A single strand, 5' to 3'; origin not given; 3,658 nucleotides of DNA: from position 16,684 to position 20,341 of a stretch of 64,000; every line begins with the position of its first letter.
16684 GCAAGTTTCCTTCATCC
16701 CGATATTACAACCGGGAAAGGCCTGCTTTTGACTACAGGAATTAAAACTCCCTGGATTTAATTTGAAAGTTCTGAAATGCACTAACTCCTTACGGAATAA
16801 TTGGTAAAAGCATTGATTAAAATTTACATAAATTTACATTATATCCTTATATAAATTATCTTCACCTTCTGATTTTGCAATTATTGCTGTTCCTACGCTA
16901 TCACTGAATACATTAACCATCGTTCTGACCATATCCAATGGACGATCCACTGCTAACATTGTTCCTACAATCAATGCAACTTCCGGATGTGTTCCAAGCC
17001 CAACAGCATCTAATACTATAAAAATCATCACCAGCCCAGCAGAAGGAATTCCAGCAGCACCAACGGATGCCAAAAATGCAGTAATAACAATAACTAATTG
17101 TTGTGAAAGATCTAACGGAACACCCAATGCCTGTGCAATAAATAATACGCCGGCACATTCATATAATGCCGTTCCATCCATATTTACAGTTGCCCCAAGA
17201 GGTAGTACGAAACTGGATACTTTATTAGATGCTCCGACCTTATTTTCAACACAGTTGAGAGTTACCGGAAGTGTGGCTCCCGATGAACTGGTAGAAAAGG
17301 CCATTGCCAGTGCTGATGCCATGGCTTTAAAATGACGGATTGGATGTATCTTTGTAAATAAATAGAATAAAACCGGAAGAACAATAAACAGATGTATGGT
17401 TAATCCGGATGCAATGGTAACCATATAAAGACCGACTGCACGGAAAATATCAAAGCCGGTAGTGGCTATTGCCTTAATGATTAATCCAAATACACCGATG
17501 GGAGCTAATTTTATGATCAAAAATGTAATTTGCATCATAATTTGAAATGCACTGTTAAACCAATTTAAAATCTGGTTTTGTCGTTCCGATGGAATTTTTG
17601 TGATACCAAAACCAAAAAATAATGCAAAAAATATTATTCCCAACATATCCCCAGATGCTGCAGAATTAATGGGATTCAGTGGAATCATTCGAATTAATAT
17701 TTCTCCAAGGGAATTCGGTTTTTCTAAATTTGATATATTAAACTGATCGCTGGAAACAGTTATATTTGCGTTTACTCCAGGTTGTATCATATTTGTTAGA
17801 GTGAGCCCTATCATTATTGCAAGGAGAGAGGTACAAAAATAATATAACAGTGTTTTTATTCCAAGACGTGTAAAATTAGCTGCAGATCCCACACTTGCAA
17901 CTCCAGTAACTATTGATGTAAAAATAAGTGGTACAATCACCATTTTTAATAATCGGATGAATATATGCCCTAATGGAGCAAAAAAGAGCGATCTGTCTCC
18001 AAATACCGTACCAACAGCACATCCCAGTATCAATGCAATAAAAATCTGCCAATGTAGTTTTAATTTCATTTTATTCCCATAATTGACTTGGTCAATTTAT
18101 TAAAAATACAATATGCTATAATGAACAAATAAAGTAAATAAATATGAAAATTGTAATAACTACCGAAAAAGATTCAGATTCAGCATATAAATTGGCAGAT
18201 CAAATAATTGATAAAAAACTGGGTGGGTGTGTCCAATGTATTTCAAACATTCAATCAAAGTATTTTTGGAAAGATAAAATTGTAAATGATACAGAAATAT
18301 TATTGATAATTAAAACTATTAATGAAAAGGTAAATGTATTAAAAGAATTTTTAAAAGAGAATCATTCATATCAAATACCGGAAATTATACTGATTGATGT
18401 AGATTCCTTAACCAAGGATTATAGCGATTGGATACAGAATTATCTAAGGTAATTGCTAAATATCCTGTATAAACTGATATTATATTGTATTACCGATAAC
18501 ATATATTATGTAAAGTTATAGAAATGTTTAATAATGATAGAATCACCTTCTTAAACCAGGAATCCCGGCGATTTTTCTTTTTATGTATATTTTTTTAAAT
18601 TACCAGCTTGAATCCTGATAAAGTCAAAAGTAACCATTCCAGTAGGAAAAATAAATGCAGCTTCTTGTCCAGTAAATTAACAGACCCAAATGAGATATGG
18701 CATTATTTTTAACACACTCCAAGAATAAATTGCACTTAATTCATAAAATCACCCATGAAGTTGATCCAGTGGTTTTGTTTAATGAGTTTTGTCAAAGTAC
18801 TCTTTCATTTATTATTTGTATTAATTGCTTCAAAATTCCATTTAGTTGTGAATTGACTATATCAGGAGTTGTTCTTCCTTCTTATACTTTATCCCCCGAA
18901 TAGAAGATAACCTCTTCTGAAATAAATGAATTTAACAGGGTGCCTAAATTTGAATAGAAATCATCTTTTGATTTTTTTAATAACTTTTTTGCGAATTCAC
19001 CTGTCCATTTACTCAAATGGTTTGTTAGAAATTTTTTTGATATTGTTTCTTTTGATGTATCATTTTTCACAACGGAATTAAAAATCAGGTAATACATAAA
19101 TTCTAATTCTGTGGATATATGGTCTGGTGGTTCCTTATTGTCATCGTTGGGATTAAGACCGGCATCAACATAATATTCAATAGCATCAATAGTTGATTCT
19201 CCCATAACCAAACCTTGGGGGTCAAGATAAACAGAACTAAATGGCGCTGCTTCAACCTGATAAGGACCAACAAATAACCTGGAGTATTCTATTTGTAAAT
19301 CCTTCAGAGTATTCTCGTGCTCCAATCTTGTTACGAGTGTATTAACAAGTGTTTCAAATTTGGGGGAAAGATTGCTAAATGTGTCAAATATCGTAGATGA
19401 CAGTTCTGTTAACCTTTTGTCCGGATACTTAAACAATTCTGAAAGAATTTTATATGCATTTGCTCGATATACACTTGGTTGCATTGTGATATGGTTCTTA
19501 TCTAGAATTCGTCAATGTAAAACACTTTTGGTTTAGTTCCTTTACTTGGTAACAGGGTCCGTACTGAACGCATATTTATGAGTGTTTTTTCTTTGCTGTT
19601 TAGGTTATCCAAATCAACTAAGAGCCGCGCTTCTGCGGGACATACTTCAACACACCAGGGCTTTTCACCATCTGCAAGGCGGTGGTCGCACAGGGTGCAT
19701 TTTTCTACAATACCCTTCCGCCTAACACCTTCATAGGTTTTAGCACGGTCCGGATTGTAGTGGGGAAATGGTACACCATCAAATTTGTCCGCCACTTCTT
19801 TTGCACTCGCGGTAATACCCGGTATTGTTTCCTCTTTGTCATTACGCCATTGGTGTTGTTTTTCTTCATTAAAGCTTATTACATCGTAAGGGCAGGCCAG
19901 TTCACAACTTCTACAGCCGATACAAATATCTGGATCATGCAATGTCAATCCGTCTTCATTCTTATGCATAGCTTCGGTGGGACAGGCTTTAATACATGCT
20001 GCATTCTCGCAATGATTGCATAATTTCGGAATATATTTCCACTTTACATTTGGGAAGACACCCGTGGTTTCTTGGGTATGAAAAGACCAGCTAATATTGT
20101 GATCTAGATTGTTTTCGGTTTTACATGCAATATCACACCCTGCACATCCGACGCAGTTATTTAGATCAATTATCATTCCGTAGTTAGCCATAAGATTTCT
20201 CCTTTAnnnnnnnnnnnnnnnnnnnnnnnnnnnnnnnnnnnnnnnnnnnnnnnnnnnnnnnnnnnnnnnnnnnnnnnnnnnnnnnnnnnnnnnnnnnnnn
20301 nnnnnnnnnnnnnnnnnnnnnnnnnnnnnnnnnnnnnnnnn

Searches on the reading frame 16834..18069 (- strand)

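Call 6: search_protein_families(library=pfam, proteins=[window:16834-18069:-], max_evalue=0.001)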
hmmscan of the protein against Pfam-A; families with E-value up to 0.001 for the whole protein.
window:16834-18069:- (411 aa): 1 family
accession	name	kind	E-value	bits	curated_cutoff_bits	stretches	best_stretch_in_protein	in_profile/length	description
PF00375.23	SDF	-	3.3e-120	402.1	27.9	1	5-399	1-386/387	Sodium:dicarboxylate symporter family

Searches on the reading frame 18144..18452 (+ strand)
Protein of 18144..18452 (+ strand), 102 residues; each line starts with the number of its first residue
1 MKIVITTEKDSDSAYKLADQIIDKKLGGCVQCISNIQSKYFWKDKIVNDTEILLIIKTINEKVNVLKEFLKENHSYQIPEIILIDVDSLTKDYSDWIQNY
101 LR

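Call 6: search_protein_families(library=pfam, proteins=[window:18144-18452:+], max_evalue=0.001)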
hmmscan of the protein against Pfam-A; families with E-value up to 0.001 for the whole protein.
window:18144-18452:+ (102 aa): 1 family
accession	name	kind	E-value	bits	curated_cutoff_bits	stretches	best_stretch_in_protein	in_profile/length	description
PF03091.20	CutA1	-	1.6e-29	102.1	22.4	1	3-99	2-98/99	CutA1 divalent ion tolerance protein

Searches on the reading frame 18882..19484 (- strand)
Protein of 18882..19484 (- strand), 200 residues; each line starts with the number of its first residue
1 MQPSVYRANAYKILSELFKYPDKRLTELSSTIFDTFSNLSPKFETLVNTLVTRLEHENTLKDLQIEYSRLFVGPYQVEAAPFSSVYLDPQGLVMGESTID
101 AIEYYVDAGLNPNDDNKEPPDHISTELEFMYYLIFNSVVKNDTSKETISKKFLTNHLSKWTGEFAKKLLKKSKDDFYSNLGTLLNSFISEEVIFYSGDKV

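Call 5: search_protein_families(library=ncbifam, proteins=[window:18882-19484:-], max_evalue=0.001)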
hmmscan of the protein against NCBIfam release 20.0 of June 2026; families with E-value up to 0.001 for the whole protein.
window:18882-19484:- (200 aa): 4 families
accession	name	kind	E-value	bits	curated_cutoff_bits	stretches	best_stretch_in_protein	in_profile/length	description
NF003442.0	PRK04976.1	equivalog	3.7e-25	89.1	132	1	7-191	12-204/211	molecular chaperone TorD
NF008632.0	PRK11621.1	equivalog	2.7e-20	72.9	162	1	51-185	56-182/203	Tat proofreading chaperone DmsD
TIGR03482.1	DMSO_red_II_cha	subfamily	7.7e-20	71.7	152.3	1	7-190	2-187/197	DMSO reductase family type II enzyme chaperone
NF042981.1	EthbenzDh_ebdD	equivalog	1.5e-16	60.7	360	1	6-194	18-214/222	ethylbenzene dehydrogenase subunit delta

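Call 6: search_protein_families(library=pfam, proteins=[window:18882-19484:-], max_evalue=0.001)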
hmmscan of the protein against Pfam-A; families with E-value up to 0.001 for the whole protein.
window:18882-19484:- (200 aa): 1 family
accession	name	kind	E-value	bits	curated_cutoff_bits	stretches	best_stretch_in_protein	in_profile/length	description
PF02613.20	Nitrate_red_del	-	5.2e-31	108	22.2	1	39-165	4-135/136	Nitrate reductase delta subunit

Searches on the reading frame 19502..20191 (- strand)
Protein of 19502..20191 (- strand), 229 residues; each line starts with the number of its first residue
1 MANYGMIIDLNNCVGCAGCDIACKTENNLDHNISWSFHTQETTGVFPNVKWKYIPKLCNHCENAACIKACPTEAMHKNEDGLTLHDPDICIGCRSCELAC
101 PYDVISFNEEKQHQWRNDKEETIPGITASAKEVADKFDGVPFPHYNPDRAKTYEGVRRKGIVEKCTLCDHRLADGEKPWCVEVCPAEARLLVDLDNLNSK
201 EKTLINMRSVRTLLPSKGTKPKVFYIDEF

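Call 5: search_protein_families(library=ncbifam, proteins=[window:19502-20191:-], max_evalue=0.001)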
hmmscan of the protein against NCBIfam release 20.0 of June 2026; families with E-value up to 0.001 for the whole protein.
window:19502-20191:- (229 aa): 53 families (the best 25 are shown)
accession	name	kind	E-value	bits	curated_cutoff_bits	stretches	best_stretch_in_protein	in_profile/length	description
NF041715.1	arsenate_red_ArrB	equivalog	1.4e-89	299.7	450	1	4-229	3-228/233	arsenate respiratory reductase iron-sulfur subunit ArrB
NF045797.1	DsrO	equivalog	2.9e-46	157.8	200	2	3-116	43-161/235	sulfate reduction electron transfer complex DsrMKJOP subunit DsrO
NF011569.0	PRK14993.1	equivalog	3.3e-36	125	416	2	3-112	43-154/244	tetrathionate reductase subunit TtrB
TIGR02951.1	DMSO_dmsB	equivalog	5.9e-35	120.7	214.1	2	4-115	2-122/161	DMSO/selenate family reductase complex B subunit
TIGR03149.1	cyt_nit_nrfC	equivalog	1.6e-33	115.9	377.6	2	3-112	38-149/225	cytochrome c nitrite reductase Fe-S protein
TIGR03478.1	DMSO_red_II_bet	subfamily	1.1e-30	106.7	480.7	2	37-113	110-187/321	DMSO reductase family type II enzyme, iron-sulfur subunit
NF041782.1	mnquin_red_QrcC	equivalog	1.6e-30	106.6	400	2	4-128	1-139/239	menaquinone reductase iron-sulfur cluster-binding subunit QrcC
NF008134.0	PRK10882.1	equivalog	1e-26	93.8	263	2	50-110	105-166/329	hydrogenase 2 operon protein HybA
NF045715.1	sulf_resp_HmcB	equivalog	1.4e-25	90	420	2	4-113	37-162/307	sulfate respiration complex iron-sulfur protein HmcB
NF042979.1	EthbenzDh_ebdB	equivalog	1.3e-24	86.8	740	2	33-112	128-208/354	ethylbenzene dehydrogenase subunit beta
NF038355.1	FDH3_beta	equivalog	1.5e-23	83.7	240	1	6-116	5-112/180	formate dehydrogenase FDH3 subunit beta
NF009408.0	PRK12769.1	equivalog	4.4e-22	78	1003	1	6-113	5-110/659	formate-dependent uric acid utilization protein AegA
NF007658.0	PRK10330.1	equivalog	1.2e-18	67.2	260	2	5-105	4-104/181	electron transport protein HydN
TIGR01660.1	narH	equivalog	4.1e-18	65.1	524.05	1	41-110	166-236/492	nitrate reductase subunit beta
NF009451.0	PRK12809.1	equivalog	5.8e-18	64.5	1154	1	7-107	6-104/639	formate-dependent uric acid utilization protein YgfT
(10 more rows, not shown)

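Call 6: search_protein_families(library=pfam, proteins=[window:19502-20191:-], max_evalue=0.001)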
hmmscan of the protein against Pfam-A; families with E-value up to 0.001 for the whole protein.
window:19502-20191:- (229 aa): 11 families
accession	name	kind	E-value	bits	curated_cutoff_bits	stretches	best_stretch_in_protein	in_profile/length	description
PF13247.11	Fer4_11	-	8.9e-21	74.4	26.2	2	49-112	1-66/100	4Fe-4S dicluster domain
PF12838.12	Fer4_7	-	7.1e-13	49.3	27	2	90-188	2-52/52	4Fe-4S dicluster domain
PF13237.11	Fer4_10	-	1.4e-11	44.5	25.5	2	85-185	4-53/53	4Fe-4S dicluster domain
PF13187.11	Fer4_9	-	1.3e-10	41.5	27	2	90-187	2-50/52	4Fe-4S dicluster domain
PF00037.32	Fer4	-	1.2e-09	38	21.1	1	86-106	4-24/24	4Fe-4S binding domain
PF12797.12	Fer4_2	-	2.5e-09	36.9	24.5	1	84-102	4-22/22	4Fe-4S binding domain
PF12837.12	Fer4_6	-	5.2e-09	36.1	25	1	85-105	4-24/24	4Fe-4S binding domain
PF14697.11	Fer4_21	-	1.2e-06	29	35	2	86-118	4-39/59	4Fe-4S dicluster domain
PF13183.11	Fer4_8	-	8.4e-06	26.7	27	1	89-187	4-67/68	4Fe-4S dicluster domain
PF25160.1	LdpA_Fe-S-bd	-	8.9e-06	25.8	27.6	1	65-107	8-45/49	LdpA Fe-S cluster-binding domain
PF12798.12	Fer4_3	-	0.00091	20.3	27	0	90-103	1-14/15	4Fe-4S binding domain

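Call 59: search_solved_structures(query=window:19502-20191:-, max_evalue=1e-10, show_alignments=1)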
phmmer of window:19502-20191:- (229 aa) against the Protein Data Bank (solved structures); distinct sequences matched with E-value up to 1e-10: 19.
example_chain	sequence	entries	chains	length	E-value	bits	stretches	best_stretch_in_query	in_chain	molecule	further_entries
6cz7_B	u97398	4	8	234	3e-74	252.9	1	4-229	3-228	4Fe-4S ferredoxin, iron-sulfur binding domain protein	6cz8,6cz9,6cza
2vpw_B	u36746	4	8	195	8.8e-40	140.1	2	1-104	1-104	NRFC PROTEIN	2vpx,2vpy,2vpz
4ydd_B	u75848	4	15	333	5e-25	91.7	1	40-108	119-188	DMSO reductase family type II enzyme, iron-sulfur subunit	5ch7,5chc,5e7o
2ivf_B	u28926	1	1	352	1.2e-24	90.5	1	33-112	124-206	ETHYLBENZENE DEHYDROGENASE BETA-SUBUNIT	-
1q16_B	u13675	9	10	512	1.5e-18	70.5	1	45-109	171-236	Respiratory nitrate reductase 1 beta chain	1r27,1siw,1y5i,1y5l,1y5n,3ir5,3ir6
1y4z_B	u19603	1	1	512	1e-17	67.8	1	45-109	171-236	Respiratory nitrate reductase 1 beta chain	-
3egw_B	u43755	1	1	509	1.2e-17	67.5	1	45-109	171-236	Respiratory nitrate reductase 1 beta chain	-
9vap_B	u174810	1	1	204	2.5e-17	66.5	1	6-110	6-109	4Fe-4S dicluster domain-containing protein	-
7qv7_A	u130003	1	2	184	1.1e-16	64.4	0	2-111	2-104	Hydrogen dependent carbon dioxide reductase subunit HycB3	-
7z0s_B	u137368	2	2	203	3e-15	59.7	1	5-197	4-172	Formate hydrogenlyase subunit 2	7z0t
7b04_A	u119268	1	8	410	4.7e-15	59.1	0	49-103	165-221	Nitrite oxidoreductase subunit B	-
7qv7_B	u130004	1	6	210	9.3e-15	58.1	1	9-136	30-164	Hydrogen dependent carbon dioxide reductase subunit HycB4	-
4v4c_B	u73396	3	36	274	1.1e-14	57.9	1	1-111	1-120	Pyrogallol hydroxytransferase small subunit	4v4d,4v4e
9mqx_E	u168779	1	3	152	2.3e-14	56.8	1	6-112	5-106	Fe-S-cluster-containing hydrogenase subunit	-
6lod_B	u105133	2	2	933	6.8e-14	55.3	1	4-226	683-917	Fe-S-cluster-containing hydrogenase components 1-like protein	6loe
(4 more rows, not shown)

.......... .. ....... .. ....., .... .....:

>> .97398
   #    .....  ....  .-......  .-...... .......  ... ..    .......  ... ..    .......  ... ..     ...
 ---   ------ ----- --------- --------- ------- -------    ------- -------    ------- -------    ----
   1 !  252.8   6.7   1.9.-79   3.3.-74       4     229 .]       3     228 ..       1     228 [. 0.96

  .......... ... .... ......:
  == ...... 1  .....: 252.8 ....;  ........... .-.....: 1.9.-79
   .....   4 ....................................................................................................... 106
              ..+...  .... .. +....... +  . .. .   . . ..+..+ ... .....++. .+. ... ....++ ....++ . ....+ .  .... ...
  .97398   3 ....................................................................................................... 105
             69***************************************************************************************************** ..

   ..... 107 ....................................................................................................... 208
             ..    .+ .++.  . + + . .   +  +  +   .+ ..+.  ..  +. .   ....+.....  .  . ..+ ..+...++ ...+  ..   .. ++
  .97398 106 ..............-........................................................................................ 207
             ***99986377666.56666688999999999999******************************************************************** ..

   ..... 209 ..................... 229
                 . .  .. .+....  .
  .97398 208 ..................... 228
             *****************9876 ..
